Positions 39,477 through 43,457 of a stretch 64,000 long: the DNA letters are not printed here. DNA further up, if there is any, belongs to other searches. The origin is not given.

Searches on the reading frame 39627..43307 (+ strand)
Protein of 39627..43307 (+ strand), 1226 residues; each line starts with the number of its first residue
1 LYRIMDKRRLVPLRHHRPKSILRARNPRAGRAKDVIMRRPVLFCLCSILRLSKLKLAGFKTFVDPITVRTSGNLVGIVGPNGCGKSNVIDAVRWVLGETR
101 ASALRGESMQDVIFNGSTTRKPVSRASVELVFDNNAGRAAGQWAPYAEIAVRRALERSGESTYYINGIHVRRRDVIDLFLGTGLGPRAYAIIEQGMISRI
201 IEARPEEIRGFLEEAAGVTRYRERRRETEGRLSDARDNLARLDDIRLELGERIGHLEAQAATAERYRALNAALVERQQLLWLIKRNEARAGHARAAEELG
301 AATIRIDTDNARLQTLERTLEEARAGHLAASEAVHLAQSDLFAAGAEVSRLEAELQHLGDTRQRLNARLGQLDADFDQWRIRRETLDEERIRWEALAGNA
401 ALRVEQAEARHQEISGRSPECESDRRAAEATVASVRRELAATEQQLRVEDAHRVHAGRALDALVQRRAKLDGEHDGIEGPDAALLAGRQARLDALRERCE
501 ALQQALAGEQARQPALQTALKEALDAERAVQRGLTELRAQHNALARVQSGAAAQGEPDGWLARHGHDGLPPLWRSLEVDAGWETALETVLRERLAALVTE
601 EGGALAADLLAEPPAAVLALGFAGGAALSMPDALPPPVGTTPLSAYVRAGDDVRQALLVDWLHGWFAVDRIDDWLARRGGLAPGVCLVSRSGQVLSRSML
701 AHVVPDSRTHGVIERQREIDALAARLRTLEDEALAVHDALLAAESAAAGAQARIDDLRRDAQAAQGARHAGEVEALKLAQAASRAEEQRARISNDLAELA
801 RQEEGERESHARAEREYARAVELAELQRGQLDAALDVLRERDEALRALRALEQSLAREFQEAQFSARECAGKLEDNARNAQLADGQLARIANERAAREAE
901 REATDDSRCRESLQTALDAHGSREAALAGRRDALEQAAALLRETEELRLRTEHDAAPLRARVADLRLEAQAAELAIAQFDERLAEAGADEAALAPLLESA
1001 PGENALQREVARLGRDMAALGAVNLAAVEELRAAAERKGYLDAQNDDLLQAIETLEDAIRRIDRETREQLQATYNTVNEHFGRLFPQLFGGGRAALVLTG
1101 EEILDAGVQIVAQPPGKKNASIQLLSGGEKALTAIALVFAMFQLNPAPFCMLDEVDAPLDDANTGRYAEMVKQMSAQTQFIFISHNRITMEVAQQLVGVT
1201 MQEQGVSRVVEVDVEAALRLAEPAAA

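Call 89: search_protein_families(library=pfam, proteins=[window:39627-43307:+], max_evalue=0.00001)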
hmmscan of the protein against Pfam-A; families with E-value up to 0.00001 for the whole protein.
window:39627-43307:+ (1226 aa): 3 families
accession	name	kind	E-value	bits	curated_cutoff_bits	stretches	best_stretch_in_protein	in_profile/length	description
PF02463.25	SMC_N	-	5e-65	219.5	40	1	51-1207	2-219/220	RecF/RecN/SMC N terminal domain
PF13476.12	AAA_23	-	1e-11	46.3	27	1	53-208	1-142/201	AAA domain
PF13304.12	AAA_21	-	6.9e-09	36.6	27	0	75-131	2-63/304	AAA domain, putative AbiEii toxin, Type IV TA system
